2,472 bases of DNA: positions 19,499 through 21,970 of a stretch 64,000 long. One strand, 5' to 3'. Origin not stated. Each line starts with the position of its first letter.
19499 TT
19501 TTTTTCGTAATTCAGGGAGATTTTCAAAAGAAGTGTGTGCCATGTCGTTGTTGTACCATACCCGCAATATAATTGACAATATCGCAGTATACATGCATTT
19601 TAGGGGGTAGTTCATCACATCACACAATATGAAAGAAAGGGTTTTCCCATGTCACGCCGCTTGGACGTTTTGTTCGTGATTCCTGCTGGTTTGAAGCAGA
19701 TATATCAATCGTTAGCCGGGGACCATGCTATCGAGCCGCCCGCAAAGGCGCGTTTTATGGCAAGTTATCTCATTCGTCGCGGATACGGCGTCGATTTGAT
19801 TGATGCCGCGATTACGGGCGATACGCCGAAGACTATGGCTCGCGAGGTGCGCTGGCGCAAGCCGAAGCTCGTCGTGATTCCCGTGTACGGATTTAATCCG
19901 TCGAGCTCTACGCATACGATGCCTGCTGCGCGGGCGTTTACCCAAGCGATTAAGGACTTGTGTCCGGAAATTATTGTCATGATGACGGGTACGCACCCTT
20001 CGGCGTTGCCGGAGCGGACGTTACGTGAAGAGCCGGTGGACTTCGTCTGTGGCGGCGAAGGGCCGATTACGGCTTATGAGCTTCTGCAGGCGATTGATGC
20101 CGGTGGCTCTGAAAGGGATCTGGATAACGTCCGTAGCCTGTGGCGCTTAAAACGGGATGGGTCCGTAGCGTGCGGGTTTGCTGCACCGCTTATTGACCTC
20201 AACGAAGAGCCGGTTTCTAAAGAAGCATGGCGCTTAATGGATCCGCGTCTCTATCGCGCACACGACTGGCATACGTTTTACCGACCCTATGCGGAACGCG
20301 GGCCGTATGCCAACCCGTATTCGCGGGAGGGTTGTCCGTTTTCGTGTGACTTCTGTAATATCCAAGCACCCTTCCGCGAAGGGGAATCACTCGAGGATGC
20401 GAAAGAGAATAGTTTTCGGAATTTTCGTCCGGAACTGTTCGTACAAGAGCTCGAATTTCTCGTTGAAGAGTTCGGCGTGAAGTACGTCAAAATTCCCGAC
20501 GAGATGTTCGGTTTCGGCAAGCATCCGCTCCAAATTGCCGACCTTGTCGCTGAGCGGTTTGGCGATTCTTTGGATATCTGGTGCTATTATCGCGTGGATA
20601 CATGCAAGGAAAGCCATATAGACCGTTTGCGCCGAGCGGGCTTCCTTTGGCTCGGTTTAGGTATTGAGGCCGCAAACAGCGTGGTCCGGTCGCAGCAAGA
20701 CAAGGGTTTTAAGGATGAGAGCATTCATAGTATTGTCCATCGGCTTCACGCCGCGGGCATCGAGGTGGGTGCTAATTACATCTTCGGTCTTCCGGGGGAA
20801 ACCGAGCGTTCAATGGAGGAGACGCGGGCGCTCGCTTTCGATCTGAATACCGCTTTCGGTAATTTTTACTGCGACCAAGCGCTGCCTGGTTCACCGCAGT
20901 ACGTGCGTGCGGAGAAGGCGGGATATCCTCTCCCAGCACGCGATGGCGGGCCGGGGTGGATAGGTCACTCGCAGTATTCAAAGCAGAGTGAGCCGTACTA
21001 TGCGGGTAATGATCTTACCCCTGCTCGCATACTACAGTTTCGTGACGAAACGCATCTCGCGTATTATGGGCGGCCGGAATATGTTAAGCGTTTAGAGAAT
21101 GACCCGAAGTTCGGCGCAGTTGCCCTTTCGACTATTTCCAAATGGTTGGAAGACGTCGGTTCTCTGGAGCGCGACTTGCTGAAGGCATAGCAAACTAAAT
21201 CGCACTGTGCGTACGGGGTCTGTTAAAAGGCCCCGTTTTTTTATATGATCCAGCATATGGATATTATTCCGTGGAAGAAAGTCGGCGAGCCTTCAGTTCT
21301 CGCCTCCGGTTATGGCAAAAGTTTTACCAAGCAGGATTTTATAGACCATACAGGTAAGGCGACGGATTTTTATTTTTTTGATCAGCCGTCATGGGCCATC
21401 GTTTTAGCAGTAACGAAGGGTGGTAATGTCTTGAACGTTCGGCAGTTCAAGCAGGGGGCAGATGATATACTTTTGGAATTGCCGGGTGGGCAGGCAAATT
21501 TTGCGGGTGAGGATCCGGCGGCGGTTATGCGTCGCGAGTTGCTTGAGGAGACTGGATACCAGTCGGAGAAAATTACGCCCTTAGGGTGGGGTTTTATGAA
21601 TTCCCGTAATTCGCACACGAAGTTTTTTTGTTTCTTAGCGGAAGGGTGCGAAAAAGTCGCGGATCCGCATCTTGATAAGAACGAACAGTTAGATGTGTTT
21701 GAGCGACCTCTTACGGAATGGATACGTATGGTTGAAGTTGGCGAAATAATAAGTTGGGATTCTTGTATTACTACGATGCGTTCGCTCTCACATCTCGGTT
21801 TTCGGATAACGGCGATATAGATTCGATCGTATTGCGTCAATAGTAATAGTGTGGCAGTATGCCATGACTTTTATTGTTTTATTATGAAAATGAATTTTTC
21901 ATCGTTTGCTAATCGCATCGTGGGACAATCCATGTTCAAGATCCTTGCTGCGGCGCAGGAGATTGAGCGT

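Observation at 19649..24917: B12-radical SAM enzyme, class-I aminotransferase and ALS-like TPP enzyme inside a sugar cluster: a candidate branched or C-alkylated sugar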

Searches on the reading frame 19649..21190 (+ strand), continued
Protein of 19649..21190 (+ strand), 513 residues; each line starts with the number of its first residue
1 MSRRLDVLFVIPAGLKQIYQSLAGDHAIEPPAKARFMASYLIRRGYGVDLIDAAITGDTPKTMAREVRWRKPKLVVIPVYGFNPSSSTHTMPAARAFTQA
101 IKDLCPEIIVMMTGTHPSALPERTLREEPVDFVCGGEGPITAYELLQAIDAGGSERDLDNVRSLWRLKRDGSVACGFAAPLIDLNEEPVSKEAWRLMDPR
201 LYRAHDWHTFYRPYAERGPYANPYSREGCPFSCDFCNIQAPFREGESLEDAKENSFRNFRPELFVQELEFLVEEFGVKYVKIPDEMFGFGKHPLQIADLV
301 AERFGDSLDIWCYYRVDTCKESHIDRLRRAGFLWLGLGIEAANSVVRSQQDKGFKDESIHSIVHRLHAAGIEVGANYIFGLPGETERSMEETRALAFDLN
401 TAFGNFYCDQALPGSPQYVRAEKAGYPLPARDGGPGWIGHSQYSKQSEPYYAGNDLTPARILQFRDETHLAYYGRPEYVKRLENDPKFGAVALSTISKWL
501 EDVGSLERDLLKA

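Call 87: fold_search(model_id=the predicted structure, library=pdb)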
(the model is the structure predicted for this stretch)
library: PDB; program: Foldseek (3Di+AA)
matches with E <= 10: 1703; with E <= 0.001: 81
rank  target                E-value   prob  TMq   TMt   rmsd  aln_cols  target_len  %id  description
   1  6wte_A                5.2e-21  1.00  0.64  0.58  11.9       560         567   18  Structure of radical S-adenosylmethionine methyltransferase, TsrM, from Kitasatospora setae with cobalamin and [4Fe-4S (released 2020-12-23)
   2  6fd2_B                2.1e-20  1.00  0.69  0.77   5.8       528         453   18  Radical SAM 1,2-diol dehydratase AprD4 in complex with its substrate paromamine (released 2018-01-17)
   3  6wtf_A                6.1e-20  1.00  0.65  0.62   9.9       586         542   18  Structure of radical S-adenosylmethionine methyltransferase, TsrM, from Kitasatospora setae with tryptophan substrate  (released 2020-12-23)
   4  6fd2_A                7.3e-20  1.00  0.68  0.77   6.3       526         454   18  Radical SAM 1,2-diol dehydratase AprD4 in complex with its substrate paromamine (released 2018-01-17)
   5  6wte_B                9.1e-20  1.00  0.63  0.61   5.4       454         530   19  Structure of radical S-adenosylmethionine methyltransferase, TsrM, from Kitasatospora setae with cobalamin and [4Fe-4S (released 2020-12-23)
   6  9ccb                  1.4e-19  1.00  0.59  0.70   6.3       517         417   15  X-ray crystal structure of methyl-coenzyme M reductase glutamine methylase (MgmA) from Methanothermobacter marburgensis  (released 2025-01-01)
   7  6wtf_B                1.8e-19  1.00  0.63  0.60  10.3       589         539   17  Structure of radical S-adenosylmethionine methyltransferase, TsrM, from Kitasatospora setae with tryptophan substrate  (released 2020-12-23)
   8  5ul4                  1.1e-17  1.00  0.65  0.47  10.7       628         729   14  Structure of Cobalamin-dependent S-adenosylmethionine radical enzyme OxsB with aqua-cobalamin and S-adenosylmethionine b (released 2017-04-19)
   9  5ul3                  1.2e-17  1.00  0.68  0.49   5.5       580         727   14  Structure of Cobalamin-dependent S-adenosylmethionine radical enzyme OxsB with aqua-cobalamin bound (released 2017-04-19)
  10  7kdy_A                9.7e-17  1.00  0.66  0.52   7.4       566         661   17  Crystal structure of Streptomyces tokunonesis TokK with hydroxycobalamin, 5'-deoxyadenosine, methionine, and (2R)-pant (released 2022-01-12)
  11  9n1c                  9.7e-17  1.00  0.62  0.52   6.9       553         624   16  Crystal structure of CysS from Corallococcus sp. CA054B with 5'-deoxyadenosine, methionine, and pantetheinylated 3-ethox (released 2026-01-28)
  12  7kdx_B                1.2e-16  1.00  0.60  0.47   4.7       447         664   18  Crystal structure of Streptomyces tokunonesis TokK with hydroxycobalamin, 5'-deoxyadenosine, and methionine (released 2022-01-12)
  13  9n1b                  1.6e-16  1.00  0.59  0.49   4.7       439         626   17  Crystal structure of CysS from Corallococcus sp. CA054B with 5'-deoxyadenosine, methionine, and pantetheinylated 3-metho (released 2026-01-28)
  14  9n1d                  2.0e-16  1.00  0.59  0.49   4.7       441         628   17  Crystal structure of CysS from Corallococcus sp. CA054B with 5'-deoxyadenosine and methionine bound (released 2026-01-28)
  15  7kdx_A                3.0e-16  1.00  0.59  0.47   4.4       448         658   19  Crystal structure of Streptomyces tokunonesis TokK with hydroxycobalamin, 5'-deoxyadenosine, and methionine (released 2022-01-12)
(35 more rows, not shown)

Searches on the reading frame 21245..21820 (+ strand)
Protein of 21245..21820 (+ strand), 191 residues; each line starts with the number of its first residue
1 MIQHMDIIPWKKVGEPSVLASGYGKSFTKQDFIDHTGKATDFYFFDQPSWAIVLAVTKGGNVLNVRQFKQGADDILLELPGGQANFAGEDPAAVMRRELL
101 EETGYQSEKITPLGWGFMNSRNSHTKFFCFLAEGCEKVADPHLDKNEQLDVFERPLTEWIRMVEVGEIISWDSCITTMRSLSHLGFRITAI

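Call 3: search_protein_families(library=pfam, proteins=[window:21245-21820:+])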
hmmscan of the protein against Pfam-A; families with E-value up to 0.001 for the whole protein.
window:21245-21820:+ (191 aa): 1 family
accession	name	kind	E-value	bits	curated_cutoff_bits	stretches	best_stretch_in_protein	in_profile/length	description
PF00293.34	NUDIX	-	3.3e-11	43.8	21.1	1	48-151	4-110/134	NUDIX domain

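Call 5: search_protein_families(library=ncbifam, proteins=[window:21245-21820:+], max_evalue=0.00001)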
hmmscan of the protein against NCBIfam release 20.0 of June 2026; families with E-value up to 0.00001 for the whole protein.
window:21245-21820:+ (191 aa): 1 family
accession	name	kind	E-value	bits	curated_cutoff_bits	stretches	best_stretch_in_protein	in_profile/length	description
NF008736.0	PRK11762.1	equivalog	1.4e-07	31.2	169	1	52-165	51-162/186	ADP compounds hydrolase NudE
